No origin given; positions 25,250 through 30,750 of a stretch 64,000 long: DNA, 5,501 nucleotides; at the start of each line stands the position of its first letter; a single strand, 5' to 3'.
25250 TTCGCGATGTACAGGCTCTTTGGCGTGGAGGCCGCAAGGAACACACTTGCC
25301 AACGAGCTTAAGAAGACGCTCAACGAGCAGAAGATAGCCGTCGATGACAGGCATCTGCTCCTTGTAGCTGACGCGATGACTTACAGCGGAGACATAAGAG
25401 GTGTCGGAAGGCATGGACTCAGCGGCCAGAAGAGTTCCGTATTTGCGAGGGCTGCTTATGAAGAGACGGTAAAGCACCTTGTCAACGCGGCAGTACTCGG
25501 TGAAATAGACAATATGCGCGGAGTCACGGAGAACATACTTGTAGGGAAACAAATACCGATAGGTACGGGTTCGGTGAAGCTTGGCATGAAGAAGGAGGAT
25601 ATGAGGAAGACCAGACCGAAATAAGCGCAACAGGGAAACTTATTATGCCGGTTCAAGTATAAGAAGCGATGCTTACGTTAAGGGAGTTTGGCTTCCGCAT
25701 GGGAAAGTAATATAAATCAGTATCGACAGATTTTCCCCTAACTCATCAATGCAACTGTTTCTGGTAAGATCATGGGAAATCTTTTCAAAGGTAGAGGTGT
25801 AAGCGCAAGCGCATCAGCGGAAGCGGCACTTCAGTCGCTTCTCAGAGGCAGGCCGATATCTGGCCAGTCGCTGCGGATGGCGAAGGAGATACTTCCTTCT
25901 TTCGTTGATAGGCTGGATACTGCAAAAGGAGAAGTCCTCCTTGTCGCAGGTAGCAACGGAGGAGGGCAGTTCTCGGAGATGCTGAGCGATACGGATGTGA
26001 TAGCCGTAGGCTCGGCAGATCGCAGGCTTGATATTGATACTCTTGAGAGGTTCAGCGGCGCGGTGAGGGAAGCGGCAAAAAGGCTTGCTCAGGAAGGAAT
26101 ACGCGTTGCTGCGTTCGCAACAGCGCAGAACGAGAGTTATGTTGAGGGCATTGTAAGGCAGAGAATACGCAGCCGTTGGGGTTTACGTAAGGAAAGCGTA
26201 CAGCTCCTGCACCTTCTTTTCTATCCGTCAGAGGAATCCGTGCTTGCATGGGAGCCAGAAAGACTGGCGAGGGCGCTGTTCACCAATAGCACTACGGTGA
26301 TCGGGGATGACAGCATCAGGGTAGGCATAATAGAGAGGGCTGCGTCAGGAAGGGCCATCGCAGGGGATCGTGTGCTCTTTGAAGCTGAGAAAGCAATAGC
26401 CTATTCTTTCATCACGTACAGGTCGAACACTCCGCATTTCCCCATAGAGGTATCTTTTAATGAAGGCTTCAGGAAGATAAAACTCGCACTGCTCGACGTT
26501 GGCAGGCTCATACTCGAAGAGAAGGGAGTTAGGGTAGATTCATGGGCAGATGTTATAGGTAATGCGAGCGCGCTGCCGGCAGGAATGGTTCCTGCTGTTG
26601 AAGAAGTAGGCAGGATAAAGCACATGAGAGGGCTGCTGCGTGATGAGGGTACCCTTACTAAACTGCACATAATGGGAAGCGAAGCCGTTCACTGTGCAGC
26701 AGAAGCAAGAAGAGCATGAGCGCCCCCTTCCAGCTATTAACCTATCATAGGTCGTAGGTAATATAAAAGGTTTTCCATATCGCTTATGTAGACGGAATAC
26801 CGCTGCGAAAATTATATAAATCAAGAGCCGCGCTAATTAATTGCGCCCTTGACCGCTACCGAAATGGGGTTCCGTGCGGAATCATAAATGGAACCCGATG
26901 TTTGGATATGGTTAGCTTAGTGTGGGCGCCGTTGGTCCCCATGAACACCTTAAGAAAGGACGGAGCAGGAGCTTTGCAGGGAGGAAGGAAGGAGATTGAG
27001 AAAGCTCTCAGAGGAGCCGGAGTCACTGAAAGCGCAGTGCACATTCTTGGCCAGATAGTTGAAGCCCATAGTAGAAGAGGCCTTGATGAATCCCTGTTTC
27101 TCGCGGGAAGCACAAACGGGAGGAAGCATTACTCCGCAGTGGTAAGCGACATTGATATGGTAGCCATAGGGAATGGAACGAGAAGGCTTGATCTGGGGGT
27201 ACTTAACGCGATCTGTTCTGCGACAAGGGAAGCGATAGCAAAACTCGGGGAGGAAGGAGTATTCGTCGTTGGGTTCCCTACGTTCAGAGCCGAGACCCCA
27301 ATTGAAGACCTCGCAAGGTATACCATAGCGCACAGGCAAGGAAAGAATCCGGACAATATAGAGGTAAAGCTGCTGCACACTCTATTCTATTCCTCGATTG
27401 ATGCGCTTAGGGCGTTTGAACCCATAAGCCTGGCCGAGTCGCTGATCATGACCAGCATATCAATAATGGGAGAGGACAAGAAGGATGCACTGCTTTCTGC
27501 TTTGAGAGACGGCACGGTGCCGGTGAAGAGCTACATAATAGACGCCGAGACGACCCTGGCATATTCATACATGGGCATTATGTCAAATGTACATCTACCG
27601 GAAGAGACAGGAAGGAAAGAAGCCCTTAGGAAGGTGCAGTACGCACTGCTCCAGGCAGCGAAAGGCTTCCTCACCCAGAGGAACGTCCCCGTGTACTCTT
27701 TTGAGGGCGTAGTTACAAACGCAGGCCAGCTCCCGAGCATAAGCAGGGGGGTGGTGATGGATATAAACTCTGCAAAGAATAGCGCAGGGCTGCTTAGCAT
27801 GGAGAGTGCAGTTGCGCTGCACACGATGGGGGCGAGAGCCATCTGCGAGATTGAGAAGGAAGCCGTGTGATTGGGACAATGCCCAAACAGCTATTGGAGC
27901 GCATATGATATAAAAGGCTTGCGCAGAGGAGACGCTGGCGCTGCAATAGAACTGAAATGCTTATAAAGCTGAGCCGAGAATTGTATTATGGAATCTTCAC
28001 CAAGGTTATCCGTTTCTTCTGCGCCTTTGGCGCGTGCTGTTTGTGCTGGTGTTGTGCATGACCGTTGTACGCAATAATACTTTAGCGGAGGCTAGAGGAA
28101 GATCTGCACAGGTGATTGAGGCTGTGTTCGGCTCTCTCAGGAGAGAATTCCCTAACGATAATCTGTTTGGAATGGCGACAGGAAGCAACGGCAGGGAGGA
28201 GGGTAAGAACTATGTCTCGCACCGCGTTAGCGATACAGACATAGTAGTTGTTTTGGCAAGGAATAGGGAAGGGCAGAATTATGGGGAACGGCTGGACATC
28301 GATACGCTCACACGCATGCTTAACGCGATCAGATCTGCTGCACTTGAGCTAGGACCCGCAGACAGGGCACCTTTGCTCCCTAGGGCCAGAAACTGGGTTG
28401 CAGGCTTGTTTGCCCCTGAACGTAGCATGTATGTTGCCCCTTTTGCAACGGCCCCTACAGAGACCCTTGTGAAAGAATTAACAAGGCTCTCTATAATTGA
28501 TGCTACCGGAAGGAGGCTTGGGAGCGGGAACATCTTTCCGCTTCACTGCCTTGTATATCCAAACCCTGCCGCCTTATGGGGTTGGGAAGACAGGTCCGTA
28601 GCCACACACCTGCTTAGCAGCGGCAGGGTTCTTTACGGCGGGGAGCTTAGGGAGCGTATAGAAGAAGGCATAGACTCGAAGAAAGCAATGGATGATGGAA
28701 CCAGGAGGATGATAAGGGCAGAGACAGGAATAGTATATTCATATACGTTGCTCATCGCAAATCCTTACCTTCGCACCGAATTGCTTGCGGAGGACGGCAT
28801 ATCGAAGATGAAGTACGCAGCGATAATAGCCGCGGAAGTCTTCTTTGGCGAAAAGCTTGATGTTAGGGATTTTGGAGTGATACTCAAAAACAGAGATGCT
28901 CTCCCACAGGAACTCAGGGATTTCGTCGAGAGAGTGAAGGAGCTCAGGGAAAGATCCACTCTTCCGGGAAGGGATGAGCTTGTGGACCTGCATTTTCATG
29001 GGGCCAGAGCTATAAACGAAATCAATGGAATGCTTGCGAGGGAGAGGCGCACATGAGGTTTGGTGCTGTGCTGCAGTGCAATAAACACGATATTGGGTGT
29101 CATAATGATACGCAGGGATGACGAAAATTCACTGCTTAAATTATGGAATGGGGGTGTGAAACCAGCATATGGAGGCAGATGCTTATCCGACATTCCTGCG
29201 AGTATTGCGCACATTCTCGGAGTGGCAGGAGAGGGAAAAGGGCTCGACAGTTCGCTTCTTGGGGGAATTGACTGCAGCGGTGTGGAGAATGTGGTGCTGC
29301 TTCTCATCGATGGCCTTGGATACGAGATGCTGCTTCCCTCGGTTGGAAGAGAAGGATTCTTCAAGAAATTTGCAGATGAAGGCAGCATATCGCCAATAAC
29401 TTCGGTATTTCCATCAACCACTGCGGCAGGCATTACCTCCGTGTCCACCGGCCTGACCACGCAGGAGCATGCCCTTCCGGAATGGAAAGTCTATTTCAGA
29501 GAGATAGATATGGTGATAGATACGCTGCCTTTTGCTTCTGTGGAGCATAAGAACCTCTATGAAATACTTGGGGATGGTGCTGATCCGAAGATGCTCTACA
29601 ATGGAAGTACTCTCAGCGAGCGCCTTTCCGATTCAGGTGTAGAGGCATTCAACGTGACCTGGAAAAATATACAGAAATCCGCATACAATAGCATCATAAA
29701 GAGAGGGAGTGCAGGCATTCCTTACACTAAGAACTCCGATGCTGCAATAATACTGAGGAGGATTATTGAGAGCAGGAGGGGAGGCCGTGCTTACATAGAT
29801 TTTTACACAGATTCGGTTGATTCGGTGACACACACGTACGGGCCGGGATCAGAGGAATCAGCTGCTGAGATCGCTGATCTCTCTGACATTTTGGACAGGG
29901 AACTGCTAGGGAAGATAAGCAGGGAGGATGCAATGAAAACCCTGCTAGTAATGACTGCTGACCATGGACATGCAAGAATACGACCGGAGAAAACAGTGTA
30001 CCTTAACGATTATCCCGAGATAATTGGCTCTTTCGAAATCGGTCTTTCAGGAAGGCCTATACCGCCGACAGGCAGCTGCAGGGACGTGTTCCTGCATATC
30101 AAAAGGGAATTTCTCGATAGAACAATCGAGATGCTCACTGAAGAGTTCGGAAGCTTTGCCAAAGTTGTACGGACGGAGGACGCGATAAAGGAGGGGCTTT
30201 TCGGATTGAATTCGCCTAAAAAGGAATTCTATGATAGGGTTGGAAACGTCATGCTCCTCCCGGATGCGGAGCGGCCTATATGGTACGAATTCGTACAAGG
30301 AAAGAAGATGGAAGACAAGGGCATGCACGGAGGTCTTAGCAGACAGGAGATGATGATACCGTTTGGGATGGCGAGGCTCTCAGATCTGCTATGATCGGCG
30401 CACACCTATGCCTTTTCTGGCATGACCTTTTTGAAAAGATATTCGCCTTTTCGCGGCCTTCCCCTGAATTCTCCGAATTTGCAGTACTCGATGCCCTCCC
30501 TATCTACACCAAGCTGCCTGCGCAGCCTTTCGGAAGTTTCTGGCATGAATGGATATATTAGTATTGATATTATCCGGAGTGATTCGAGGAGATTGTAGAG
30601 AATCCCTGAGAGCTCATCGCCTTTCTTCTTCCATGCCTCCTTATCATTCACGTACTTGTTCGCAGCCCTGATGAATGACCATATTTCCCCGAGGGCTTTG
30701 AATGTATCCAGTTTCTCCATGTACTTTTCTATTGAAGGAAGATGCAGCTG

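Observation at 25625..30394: Candidate novel module: three tandem diverged nucleotidyltransferase paralogues plus an AlkP-type phosphodiesterase, inserted directly after rpoA''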

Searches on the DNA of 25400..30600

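Call 95: search_rna_families(source=window, start=25400, end=30600, threshold=evalue, max_evalue=1)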
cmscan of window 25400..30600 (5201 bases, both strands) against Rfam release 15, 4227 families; matches with E-value up to 1: 2.
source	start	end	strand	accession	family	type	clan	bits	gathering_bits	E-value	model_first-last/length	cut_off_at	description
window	28546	28590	-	RF03537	Flavi_TBFV_SL6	Cis-reg;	-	24.2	38.3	0.0062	1-45/45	no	Tick-borne Flavivirus short stem-loop SL6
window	28456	28496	-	RF04347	Plastid-ccsA-ndhD-2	Cis-reg;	-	23.3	51.5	0.36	1-53/53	no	Plastid-ccsA-ndhD-2 3UTR RNA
